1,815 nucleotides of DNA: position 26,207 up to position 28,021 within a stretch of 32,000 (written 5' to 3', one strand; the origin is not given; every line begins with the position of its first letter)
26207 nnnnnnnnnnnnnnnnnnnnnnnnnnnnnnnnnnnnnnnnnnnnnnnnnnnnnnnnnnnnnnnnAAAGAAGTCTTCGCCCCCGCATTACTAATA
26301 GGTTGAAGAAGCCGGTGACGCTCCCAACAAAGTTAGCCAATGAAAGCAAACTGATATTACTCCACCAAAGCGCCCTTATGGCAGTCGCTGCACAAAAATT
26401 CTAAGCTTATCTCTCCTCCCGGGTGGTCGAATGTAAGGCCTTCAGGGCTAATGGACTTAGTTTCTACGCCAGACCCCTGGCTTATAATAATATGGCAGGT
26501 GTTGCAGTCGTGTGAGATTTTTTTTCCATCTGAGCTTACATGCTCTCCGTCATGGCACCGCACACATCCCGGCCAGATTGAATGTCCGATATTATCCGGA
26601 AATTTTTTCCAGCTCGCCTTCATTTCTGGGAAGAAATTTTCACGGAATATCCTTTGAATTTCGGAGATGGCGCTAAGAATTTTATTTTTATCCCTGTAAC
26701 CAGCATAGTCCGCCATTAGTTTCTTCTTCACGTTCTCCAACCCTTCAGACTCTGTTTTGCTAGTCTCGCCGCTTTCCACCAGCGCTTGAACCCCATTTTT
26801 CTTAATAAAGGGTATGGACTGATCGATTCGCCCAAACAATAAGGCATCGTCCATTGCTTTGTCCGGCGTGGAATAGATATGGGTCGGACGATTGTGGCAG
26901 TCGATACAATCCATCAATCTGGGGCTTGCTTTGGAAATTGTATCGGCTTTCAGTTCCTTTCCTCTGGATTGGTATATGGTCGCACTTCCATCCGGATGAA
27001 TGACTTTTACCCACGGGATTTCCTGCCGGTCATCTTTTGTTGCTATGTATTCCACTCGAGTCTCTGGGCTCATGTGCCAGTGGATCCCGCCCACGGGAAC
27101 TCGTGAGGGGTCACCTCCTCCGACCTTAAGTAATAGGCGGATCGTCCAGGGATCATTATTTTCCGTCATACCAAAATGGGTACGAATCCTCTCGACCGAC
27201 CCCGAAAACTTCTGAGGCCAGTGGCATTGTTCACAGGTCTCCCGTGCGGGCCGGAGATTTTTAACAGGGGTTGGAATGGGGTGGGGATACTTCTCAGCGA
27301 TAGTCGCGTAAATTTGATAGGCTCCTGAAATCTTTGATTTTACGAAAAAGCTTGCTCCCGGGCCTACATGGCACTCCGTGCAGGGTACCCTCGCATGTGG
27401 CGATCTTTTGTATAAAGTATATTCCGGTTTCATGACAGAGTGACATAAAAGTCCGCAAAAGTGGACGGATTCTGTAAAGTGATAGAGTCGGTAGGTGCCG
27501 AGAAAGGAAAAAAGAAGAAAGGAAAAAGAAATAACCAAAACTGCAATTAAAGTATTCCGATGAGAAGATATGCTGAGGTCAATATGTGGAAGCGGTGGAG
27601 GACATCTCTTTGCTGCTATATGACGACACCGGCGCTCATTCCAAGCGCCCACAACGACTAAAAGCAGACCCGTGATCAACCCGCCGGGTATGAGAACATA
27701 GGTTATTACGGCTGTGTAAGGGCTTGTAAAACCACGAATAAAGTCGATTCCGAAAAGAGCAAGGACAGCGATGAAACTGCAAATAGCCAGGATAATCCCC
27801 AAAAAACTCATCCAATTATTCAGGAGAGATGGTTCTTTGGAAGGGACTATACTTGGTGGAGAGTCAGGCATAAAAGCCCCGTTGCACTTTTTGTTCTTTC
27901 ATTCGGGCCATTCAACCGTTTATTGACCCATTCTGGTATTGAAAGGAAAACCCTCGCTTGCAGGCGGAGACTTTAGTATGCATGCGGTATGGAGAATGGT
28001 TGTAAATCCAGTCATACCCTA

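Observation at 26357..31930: Complete porin-cytochrome extracellular electron transfer conduit with an ImcH-like rather than CymA-like inner-membrane partner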

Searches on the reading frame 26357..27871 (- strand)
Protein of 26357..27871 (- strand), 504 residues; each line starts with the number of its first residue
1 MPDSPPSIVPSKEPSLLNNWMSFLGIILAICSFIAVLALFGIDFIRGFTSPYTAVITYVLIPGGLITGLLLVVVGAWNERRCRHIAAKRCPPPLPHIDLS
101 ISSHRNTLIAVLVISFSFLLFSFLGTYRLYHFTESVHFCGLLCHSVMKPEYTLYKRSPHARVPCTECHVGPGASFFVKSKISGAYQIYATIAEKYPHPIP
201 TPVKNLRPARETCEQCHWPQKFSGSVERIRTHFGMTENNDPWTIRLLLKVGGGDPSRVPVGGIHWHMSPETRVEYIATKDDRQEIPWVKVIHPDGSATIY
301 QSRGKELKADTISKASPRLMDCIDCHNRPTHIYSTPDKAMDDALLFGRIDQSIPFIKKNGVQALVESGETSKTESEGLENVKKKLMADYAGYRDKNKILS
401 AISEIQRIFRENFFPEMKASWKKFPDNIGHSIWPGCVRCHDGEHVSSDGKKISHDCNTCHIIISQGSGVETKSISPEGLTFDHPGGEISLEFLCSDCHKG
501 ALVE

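Call 3: search_protein_families(library=ncbifam, proteins=[window:26357-27871:-], max_evalue=0.01)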
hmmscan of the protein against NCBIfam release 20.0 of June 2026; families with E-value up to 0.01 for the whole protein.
window:26357-27871:- (504 aa): 3 families
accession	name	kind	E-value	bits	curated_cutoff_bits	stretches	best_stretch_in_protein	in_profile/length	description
TIGR03153.1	cytochr_NrfH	equivalog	3.4e-12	46.6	134.2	1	110-218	2-110/138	cytochrome c nitrite reductase small subunit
NF011606.0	PRK15032.1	equivalog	6e-06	25.6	455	1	102-204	11-114/390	pentaheme c-type cytochrome TorC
TIGR02162.1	torC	equivalog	0.0011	18.3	478.2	1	108-195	16-108/387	pentaheme c-type cytochrome TorC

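Call 4: search_protein_families(library=pfam, proteins=[window:26357-27871:-], max_evalue=0.01)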
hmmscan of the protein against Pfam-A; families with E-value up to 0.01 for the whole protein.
window:26357-27871:- (504 aa): 3 families
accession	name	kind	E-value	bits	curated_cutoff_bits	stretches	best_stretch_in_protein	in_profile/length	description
PF03264.19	Cytochrom_NNT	-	2.2e-09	37.7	24.1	1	105-195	5-99/174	NapC/NirT cytochrome c family, N-terminal region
PF14522.11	Cytochrome_C7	-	3.3e-08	33.7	24.8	1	422-460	43-66/67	Cytochrome c7 and related cytochrome c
PF14537.11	Cytochrom_c3_2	-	1.7e-05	25.6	25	1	435-500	8-66/79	Cytochrome c3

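Call 9: find_homologous_proteins(query=window:26357-27871:-)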
Query window:26357-27871:- (504 aa): 7960 proteins with E <= 0.001 among 8000 candidates; the best 120 are listed.
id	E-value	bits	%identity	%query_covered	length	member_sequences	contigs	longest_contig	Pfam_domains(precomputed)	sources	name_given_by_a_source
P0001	0.0e+0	1060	92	96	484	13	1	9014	PF14537.12,PF03264.20,PF14522.12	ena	-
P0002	0.0e+0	1011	88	96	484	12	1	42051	PF03264.20,PF14522.12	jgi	-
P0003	5.8e-238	809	67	98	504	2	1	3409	PF03264.20,PF14522.12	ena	-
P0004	2.3e-237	807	65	100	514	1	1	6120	PF03264.20,PF14522.12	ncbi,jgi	jgi:hypothetical protein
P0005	2.6e-233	793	65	100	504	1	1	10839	PF14537.12,PF03264.20,PF14522.12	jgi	jgi:hypothetical protein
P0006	9.5e-229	778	64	98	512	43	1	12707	PF14537.12,PF03264.20,PF14522.12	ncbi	-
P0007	2.3e-227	774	62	100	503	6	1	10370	PF14537.12,PF03264.20,PF14522.12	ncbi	-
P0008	1.7e-226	771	63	98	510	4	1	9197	PF03264.20,PF14522.12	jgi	-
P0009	1.6e-224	764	64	97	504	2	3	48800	PF03264.20,PF14522.12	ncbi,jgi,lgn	jgi:hypothetical protein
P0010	9.0e-214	729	61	97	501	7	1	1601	PF03264.20,PF14522.12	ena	-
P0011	1.4e-203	695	60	97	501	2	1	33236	PF14537.12,PF03264.20,PF14522.12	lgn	-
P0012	5.4e-198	677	55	98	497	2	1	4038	PF14537.12,PF03264.20,PF14522.12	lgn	-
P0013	5.6e-196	670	55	99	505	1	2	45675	PF14537.12,PF03264.20,PF14522.12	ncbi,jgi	jgi:nitrate/TMAO reductase-like tetraheme cytochrome c subunit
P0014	1.7e-195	669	55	99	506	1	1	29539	PF14537.12,PF03264.20,PF14522.12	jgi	jgi:NapC/NirT cytochrome c family, N-terminal region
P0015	1.8e-195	669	55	99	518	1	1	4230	PF03264.20,PF14522.12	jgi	jgi:hypothetical protein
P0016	3.6e-195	668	55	98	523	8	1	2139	PF14537.12,PF03264.20,PF14522.12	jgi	-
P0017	1.8e-194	665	55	98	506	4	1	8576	PF14537.12,PF03264.20,PF14522.12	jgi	jgi:hypothetical protein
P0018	2.4e-194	665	57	97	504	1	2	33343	PF14537.12,PF03264.20,PF14522.12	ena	-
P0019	2.9e-194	665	54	100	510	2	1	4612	PF14537.12,PF03264.20,PF14522.12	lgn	-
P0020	6.7e-194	663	55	97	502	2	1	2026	PF14537.12,PF03264.20,PF14522.12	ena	-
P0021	7.7e-194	663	54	100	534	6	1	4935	PF14537.12,PF03264.20,PF14522.12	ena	-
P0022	2.0e-193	662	54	99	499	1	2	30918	PF14537.12,PF03264.20,PF14522.12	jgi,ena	jgi:nitrate/TMAO reductase-like tetraheme cytochrome c subunit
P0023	2.5e-193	662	54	99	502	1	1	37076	PF14537.12,PF03264.20,PF14522.12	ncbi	-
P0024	4.3e-193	661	56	97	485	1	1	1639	PF14537.12,PF03264.20,PF14522.12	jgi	jgi:nitrate/TMAO reductase-like tetraheme cytochrome c subunit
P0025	4.5e-193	661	65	82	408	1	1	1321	PF03264.20,PF14522.12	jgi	jgi:hypothetical protein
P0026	9.5e-193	660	55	98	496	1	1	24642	PF14537.12,PF03264.20,PF14522.12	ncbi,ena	-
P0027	2.5e-192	658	54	97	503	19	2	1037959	PF14537.12,PF03264.20,PF14522.12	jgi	jgi:hypothetical protein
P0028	5.8e-192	657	54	97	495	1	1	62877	PF14537.12,PF03264.20,PF14522.12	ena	-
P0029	7.1e-192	657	56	98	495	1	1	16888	PF14537.12,PF03264.20,PF14522.12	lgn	-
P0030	6.3e-191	654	53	97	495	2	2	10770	PF14537.12,PF03264.20,PF14522.12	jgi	jgi:hypothetical protein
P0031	7.6e-191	653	57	97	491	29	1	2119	PF14537.12,PF03264.20,PF14522.12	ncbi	-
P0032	1.6e-190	652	55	99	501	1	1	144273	PF14537.12,PF03264.20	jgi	jgi:nitrate/TMAO reductase-like tetraheme cytochrome c subunit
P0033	3.2e-190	651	54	100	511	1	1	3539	PF14537.12,PF03264.20,PF14522.12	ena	-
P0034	4.5e-190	651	54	98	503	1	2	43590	PF14537.12,PF03264.20,PF14522.12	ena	-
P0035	1.3e-189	649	55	97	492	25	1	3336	PF14537.12,PF03264.20,PF14522.12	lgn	-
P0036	2.4e-189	648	54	97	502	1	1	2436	PF03264.20,PF14522.12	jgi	jgi:nitrate/TMAO reductase-like tetraheme cytochrome c subunit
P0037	4.5e-189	648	54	98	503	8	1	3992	PF14537.12,PF03264.20,PF14522.12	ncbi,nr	ncbi:MAG TPA: NapC/NirT family cytochrome c [Verrucomicrobiae bacterium]|nr:NapC/NirT family cytochr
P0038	4.8e-189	647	53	99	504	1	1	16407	PF14537.12,PF03264.20,PF14522.12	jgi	jgi:hypothetical protein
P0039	5.5e-189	647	54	97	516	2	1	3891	PF14537.12,PF03264.20,PF14522.12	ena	-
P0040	1.8e-188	646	54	98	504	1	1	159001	PF14537.12,PF03264.20,PF14522.12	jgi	jgi:nitrate/TMAO reductase-like tetraheme cytochrome c subunit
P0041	2.2e-188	645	54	98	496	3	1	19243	PF14537.12,PF03264.20,PF14522.12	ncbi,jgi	-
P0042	2.3e-188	645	54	98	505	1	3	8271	PF14537.12,PF03264.20,PF14522.12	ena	-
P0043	2.7e-188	645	53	99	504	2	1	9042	PF14537.12,PF03264.20,PF14522.12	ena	-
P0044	3.5e-188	645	54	98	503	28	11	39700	PF14537.12,PF03264.20,PF14522.12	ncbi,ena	-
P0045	3.7e-188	645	54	99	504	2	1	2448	PF14537.12,PF03264.20,PF14522.12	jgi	-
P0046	5.7e-188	644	53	100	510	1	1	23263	PF14537.12,PF03264.20,PF14522.12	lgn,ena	-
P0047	1.7e-187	642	54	100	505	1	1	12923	PF14537.12,PF03264.20,PF14522.12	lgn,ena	-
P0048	2.2e-187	642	53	98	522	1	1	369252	PF14537.12,PF03264.20,PF14522.12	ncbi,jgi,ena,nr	ncbi:MAG TPA: NapC/NirT family cytochrome c [Verrucomicrobiae bacterium]|nr:NapC/NirT family cytochr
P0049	1.0e-186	640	54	98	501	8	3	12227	PF14537.12,PF03264.20,PF14522.12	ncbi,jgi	-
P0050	4.9e-186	638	53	99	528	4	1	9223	PF03264.20,PF14522.12,PF22113.2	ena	-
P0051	1.1e-185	636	53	99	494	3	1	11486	PF14537.12,PF03264.20,PF14522.12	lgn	-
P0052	2.1e-185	635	53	98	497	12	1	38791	PF14537.12,PF03264.20,PF14522.12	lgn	-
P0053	2.7e-185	635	53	99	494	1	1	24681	PF14537.12,PF03264.20,PF14522.12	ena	-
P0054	8.0e-185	633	52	99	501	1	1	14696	PF03264.20,PF14522.12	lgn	-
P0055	1.7e-184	632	52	99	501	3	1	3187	PF14537.12,PF03264.20,PF14522.12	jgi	jgi:hypothetical protein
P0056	2.0e-184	632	53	98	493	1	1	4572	PF14537.12,PF03264.20,PF14522.12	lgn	-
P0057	1.1e-183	630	53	100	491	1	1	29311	PF14537.12,PF03264.20,PF14522.12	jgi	jgi:hypothetical protein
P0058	1.4e-183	629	52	99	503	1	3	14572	PF14537.12,PF03264.20,PF14522.12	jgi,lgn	jgi:nitrate/TMAO reductase-like tetraheme cytochrome c subunit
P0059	1.7e-183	629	53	97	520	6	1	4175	PF14537.12,PF03264.20,PF14522.12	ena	-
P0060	2.9e-183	628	52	97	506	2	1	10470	PF14537.12,PF03264.20,PF14522.12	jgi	jgi:hypothetical protein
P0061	3.2e-183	628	52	99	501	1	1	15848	PF14537.12,PF03264.20,PF14522.12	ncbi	-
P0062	8.3e-183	627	52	97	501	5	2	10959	PF14537.12,PF03264.20,PF14522.12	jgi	jgi:hypothetical protein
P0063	1.1e-182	626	53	99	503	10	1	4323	PF14537.12,PF03264.20,PF14522.12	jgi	jgi:nitrate/TMAO reductase-like tetraheme cytochrome c subunit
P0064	2.9e-182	625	52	100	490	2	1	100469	PF14537.12,PF03264.20,PF14522.12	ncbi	-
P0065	4.1e-182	625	54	97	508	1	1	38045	PF14537.12,PF03264.20,PF14522.12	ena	-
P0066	8.6e-182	623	53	100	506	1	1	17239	PF14537.12,PF03264.20,PF14522.12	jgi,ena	jgi:nitrate/TMAO reductase-like tetraheme cytochrome c subunit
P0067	9.4e-182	623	53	100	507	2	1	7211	PF14537.12,PF03264.20,PF14522.12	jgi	jgi:hypothetical protein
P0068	1.5e-181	623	52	97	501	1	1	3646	PF14537.12,PF03264.20,PF14522.12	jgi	jgi:hypothetical protein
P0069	1.8e-181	622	52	97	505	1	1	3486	PF14537.12,PF03264.20,PF14522.12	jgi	jgi:nitrate/TMAO reductase-like tetraheme cytochrome c subunit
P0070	2.2e-181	622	52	98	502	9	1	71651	PF14537.12,PF03264.20,PF14522.12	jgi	jgi:hypothetical protein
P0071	2.8e-181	622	53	98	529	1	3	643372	PF03264.20,PF14522.12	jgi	jgi:nitrate/TMAO reductase-like tetraheme cytochrome c subunit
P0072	3.5e-181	621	53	97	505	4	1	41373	PF14537.12,PF03264.20,PF14522.12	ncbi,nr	ncbi:MAG: NapC/NirT family cytochrome c [Gemmatimonadetes bacterium]|nr:NapC/NirT family cytochrome 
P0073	3.8e-181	621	53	98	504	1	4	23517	PF14537.12,PF03264.20,PF14522.12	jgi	jgi:hypothetical protein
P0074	4.0e-181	621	52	98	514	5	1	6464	PF03264.20,PF14522.12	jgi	jgi:nitrate/TMAO reductase-like tetraheme cytochrome c subunit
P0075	4.6e-181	621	53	97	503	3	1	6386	PF14537.12,PF03264.20,PF14522.12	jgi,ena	-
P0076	6.5e-181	621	52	97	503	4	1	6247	PF14537.12,PF03264.20,PF14522.12,PF22113.2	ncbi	ncbi:MAG: NapC/NirT family cytochrome c [Longimicrobiales bacterium]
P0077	9.3e-181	620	54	97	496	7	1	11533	PF14537.12,PF03264.20,PF14522.12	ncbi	-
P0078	9.6e-181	620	51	99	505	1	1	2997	PF14537.12,PF03264.20,PF14522.12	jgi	jgi:hypothetical protein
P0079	1.3e-180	620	51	97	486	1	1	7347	PF14537.12,PF03264.20,PF14522.12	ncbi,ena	-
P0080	4.3e-180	618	52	99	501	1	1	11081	PF14537.12,PF03264.20,PF14522.12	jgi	jgi:nitrate/TMAO reductase-like tetraheme cytochrome c subunit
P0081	5.1e-180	618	53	98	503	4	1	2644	PF14537.12,PF03264.20,PF14522.12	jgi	jgi:nitrate/TMAO reductase-like tetraheme cytochrome c subunit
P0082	6.8e-180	617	52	98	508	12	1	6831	PF03264.20,PF14522.12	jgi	-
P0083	9.2e-180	617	52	97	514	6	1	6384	PF03264.20,PF14522.12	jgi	-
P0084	9.5e-180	617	54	96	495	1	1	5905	PF14537.12,PF03264.20,PF14522.12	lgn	-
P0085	1.1e-179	617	53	98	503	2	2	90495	PF14537.12,PF03264.20,PF14522.12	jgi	jgi:nitrate/TMAO reductase-like tetraheme cytochrome c subunit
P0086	1.1e-179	617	52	97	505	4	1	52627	PF14537.12,PF03264.20,PF14522.12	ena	-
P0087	1.8e-179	616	52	97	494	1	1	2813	PF14537.12,PF03264.20,PF14522.12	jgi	jgi:NapC/NirT cytochrome c family protein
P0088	2.0e-179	616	52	99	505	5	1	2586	PF14537.12,PF03264.20,PF14522.12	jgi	jgi:nitrate/TMAO reductase-like tetraheme cytochrome c subunit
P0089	2.9e-179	615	53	96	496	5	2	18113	PF14537.12,PF03264.20,PF14522.12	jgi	jgi:hypothetical protein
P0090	3.4e-179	615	51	97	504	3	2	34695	PF14537.12,PF03264.20,PF14522.12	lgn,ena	-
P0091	3.9e-179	615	52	96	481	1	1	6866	PF14537.12,PF03264.20,PF14522.12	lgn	-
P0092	5.0e-179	614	54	96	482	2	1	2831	PF14537.12,PF03264.20,PF14522.12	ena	-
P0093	5.1e-179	614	52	97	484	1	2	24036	PF14537.12,PF03264.20,PF14522.12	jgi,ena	-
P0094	5.6e-179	614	50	98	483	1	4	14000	PF14537.12,PF03264.20,PF14522.12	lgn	-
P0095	1.0e-178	613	53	100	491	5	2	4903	PF14537.12,PF03264.20,PF14522.12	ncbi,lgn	-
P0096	1.0e-178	613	54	97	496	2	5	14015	PF14537.12,PF03264.20,PF14522.12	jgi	jgi:hypothetical protein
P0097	1.1e-178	613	52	97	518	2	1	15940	PF14537.12,PF03264.20,PF14522.12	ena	-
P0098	1.2e-178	613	52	97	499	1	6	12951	PF03264.20,PF14522.12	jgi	jgi:hypothetical protein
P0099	1.5e-178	613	53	98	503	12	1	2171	PF14537.12,PF03264.20,PF14522.12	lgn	-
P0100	1.6e-178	613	53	100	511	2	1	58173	PF14537.12,PF03264.20,PF14522.12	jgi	-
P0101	1.7e-178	613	51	99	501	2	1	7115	PF14537.12,PF03264.20,PF14522.12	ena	-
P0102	1.8e-178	613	52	98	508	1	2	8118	PF14537.12,PF03264.20,PF14522.12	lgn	-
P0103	2.3e-178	612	52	97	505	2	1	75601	PF14537.12,PF03264.20,PF14522.12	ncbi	-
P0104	2.4e-178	612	51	97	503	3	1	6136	PF14537.12,PF03264.20,PF14522.12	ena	-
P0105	3.1e-178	612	51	99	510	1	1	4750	PF14537.12,PF03264.20,PF14522.12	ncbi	-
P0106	3.2e-178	612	51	100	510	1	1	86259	PF14537.12,PF03264.20,PF14522.12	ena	-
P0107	4.8e-178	611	51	99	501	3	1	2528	PF14537.12,PF03264.20,PF14522.12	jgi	jgi:nitrate/TMAO reductase-like tetraheme cytochrome c subunit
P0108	5.0e-178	611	52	98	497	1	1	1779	PF14537.12,PF03264.20,PF14522.12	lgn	-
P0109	6.4e-178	611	52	97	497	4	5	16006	PF14537.12,PF03264.20,PF14522.12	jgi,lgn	jgi:nitrate/TMAO reductase-like tetraheme cytochrome c subunit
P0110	6.4e-178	611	52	97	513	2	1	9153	PF14537.12,PF03264.20,PF14522.12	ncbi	-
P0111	6.8e-178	611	50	100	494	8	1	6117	PF14537.12,PF03264.20,PF14522.12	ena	-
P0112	8.5e-178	610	51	97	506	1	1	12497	PF14537.12,PF03264.20,PF14522.12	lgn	-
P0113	1.2e-177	610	51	96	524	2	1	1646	PF03264.20,PF14522.12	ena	-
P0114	1.3e-177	610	54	95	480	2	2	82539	PF14537.12,PF03264.20,PF14522.12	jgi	jgi:hypothetical protein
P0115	1.4e-177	610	51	98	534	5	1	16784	PF03264.20,PF14522.12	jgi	jgi:nitrate/TMAO reductase-like tetraheme cytochrome c subunit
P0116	1.8e-177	609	51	97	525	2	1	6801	PF14537.12,PF03264.20,PF14522.12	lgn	-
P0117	1.8e-177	609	51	99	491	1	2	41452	PF14537.12,PF03264.20,PF14522.12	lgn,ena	-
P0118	1.9e-177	609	52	97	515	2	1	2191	PF03264.20,PF14522.12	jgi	-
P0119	2.2e-177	609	52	98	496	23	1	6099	PF14537.12,PF03264.20,PF14522.12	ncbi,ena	-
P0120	2.5e-177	609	52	96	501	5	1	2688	PF14537.12,PF03264.20,PF14522.12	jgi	jgi:hypothetical protein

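Call 11: find_encoding_contigs(protein=P0001, flank=10000, max_places=3)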
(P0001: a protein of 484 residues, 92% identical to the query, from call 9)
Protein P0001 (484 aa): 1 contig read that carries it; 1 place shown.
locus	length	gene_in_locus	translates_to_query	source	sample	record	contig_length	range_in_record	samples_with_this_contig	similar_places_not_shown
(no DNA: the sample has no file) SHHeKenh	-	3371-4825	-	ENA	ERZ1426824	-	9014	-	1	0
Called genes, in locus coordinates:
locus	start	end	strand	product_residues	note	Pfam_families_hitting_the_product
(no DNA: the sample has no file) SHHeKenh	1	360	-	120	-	?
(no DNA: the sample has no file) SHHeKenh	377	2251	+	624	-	PF11854:MtrB_PioB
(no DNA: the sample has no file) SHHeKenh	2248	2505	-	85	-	-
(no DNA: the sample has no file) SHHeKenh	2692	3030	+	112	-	PF13442:Cytochrome_CBB3, PF00034:Cytochrom_C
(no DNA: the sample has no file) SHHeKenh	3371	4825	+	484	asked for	PF03264:Cytochrom_NNT, PF14522:Cytochrome_C7 (faint), PF14537:Cytochrom_c3_2 (faint)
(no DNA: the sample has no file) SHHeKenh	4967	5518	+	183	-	PF00665:rve, PF13683:rve_3, PF13333:rve_2 (weak)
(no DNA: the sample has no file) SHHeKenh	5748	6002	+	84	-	-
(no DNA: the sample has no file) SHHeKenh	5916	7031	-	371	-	PF04055:Radical_SAM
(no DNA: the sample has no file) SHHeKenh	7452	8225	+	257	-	PF00318:Ribosomal_S2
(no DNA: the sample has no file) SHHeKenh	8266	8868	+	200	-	PF00889:EF_TS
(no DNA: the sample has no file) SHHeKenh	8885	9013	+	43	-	?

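Call 12: find_encoding_contigs(protein=P0002, flank=10000, max_places=3)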
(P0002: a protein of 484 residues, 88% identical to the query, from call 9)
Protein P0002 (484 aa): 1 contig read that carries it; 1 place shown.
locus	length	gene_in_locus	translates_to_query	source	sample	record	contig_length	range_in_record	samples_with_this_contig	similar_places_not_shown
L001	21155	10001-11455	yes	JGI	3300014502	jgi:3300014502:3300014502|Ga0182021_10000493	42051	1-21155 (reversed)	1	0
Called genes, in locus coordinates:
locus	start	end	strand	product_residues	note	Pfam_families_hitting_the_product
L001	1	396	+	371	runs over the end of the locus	PF04055:Radical_SAM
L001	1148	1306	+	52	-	-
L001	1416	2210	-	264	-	PF14522:Cytochrome_C7 (faint), PF14537:Cytochrom_c3_2 (faint)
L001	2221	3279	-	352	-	PF00033:Cytochrome_B, PF13631:Cytochrom_B_N_2, PF00032:Cytochrom_B_C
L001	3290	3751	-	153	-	PF00355:Rieske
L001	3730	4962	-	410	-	PF03264:Cytochrom_NNT (faint), PF14522:Cytochrome_C7 (faint), PF22113:Mtrc-MtrF_II-IV_dom (faint), PF13435:Cytochrome_C554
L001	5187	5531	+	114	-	PF14294:DUF4372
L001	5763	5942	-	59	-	-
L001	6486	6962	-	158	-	-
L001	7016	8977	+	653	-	PF11854:MtrB_PioB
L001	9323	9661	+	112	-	PF13442:Cytochrome_CBB3, PF00034:Cytochrom_C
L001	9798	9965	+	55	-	-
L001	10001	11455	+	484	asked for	PF03264:Cytochrom_NNT (weak), PF14522:Cytochrome_C7 (faint)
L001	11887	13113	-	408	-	PF01960:ArgJ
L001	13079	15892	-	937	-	PF07517:SecA_DEAD, PF01043:SecA_PP_bind, PF21090:P-loop_SecA, PF07516:SecA_SW, PF02810:SEC-C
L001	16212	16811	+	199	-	PF05401:NodS (weak), PF01209:Ubie_methyltran, PF13489:Methyltransf_23, PF13847:Methyltransf_31, PF08241:Methyltransf_11, PF08242:Methyltransf_12, PF13649:Methyltransf_25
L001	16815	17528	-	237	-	PF00173:Cyt-b5 (weak), PF09990:DUF2231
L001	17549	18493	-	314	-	PF01040:UbiA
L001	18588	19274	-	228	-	PF05175:MTS, PF10294:Methyltransf_16 (weak), PF03602:Cons_hypoth95 (weak), PF06325:PrmA, PF13649:Methyltransf_25 (weak)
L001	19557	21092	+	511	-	PF04055:Radical_SAM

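Call 15: find_encoding_contigs(protein=P0009, flank=10000, max_places=2)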
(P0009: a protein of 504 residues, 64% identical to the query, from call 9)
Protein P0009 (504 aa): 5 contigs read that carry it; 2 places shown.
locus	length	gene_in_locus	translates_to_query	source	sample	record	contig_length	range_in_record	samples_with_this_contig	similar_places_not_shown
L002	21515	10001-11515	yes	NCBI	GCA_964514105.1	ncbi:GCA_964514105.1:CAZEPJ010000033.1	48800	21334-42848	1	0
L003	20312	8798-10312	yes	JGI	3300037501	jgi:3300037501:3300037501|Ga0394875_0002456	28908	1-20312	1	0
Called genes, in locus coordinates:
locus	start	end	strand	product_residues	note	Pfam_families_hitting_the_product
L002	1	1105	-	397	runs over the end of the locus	-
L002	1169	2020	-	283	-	PF00158:Sigma54_activat (weak), PF00004:AAA, PF07724:AAA_2, PF07728:AAA_5, PF13401:AAA_22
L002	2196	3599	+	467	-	PF02629:CoA_binding, PF13380:CoA_binding_2, PF13607:Succ_CoA_lig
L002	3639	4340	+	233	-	PF00005:ABC_tran, PF13304:AAA_21 (faint)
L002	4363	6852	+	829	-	PF02687:FtsX, PF12704:MacB_PCD (weak), PF02687:FtsX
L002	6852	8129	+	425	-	PF07143:AttH, PF17186:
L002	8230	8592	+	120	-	PF00892:EamA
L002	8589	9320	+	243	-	PF03483:B3_4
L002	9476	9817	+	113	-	PF13435:Cytochrome_C554 (faint), PF14522:Cytochrome_C7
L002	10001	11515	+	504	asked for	PF03264:Cytochrom_NNT, PF14522:Cytochrome_C7 (faint)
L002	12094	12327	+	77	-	-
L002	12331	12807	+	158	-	PF02085:Cytochrom_CIII (faint), PF14522:Cytochrome_C7 (faint), PF22113:Mtrc-MtrF_II-IV_dom (faint), PF09699:Paired_CXXCH_1 (faint), PF14537:Cytochrom_c3_2 (faint)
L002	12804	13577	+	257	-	PF00037:Fer4 (weak), PF12838:Fer4_7, PF13247:Fer4_11, PF13187:Fer4_9 (weak), PF13237:Fer4_10, PF12797:Fer4_2 (weak), PF00037:Fer4, PF12837:Fer4_6 (weak), +7 more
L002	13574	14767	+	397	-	PF03916:NrfD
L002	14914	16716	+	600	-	-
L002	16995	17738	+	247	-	PF14522:Cytochrome_C7 (faint), PF22113:Mtrc-MtrF_II-IV_dom (faint)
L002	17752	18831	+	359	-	PF09699:Paired_CXXCH_1 (faint), PF14522:Cytochrome_C7 (faint), PF14537:Cytochrom_c3_2 (faint)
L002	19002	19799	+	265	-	PF01292:Ni_hydr_CYTB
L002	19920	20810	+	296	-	PF02826:2-Hacid_dh_C (weak), PF03446:NAD_binding_2, PF03807:F420_oxidored, PF14833:NAD_binding_11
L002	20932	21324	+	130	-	-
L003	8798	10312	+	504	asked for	PF03264:Cytochrom_NNT, PF14522:Cytochrome_C7 (faint)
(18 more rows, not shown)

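Call 16: find_encoding_contigs(protein=P0006, flank=10000, max_places=2)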
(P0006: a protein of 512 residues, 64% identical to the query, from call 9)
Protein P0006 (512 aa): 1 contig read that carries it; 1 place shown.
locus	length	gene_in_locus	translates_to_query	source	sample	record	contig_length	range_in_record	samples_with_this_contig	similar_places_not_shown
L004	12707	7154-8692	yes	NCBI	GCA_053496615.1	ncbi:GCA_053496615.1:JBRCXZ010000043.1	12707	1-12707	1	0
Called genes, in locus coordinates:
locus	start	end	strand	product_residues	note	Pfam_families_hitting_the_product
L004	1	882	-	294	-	?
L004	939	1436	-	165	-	-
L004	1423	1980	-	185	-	-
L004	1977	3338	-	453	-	-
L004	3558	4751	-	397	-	PF28597:T2SSF_N, PF00482:T2SSF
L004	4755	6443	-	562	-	PF05157:MshEN, PF00437:T2SSE, PF25199:nSTAND_NTPase5 (weak)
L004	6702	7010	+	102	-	PF14522:Cytochrome_C7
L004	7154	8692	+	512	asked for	PF03264:Cytochrom_NNT, PF14522:Cytochrome_C7 (faint), PF14537:Cytochrom_c3_2 (faint)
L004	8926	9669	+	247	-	PF14522:Cytochrome_C7 (faint)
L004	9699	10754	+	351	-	PF09699:Paired_CXXCH_1 (faint), PF14522:Cytochrome_C7 (faint), PF14537:Cytochrom_c3_2 (faint), PF22113:Mtrc-MtrF_II-IV_dom (faint)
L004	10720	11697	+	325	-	PF01292:Ni_hydr_CYTB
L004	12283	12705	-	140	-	?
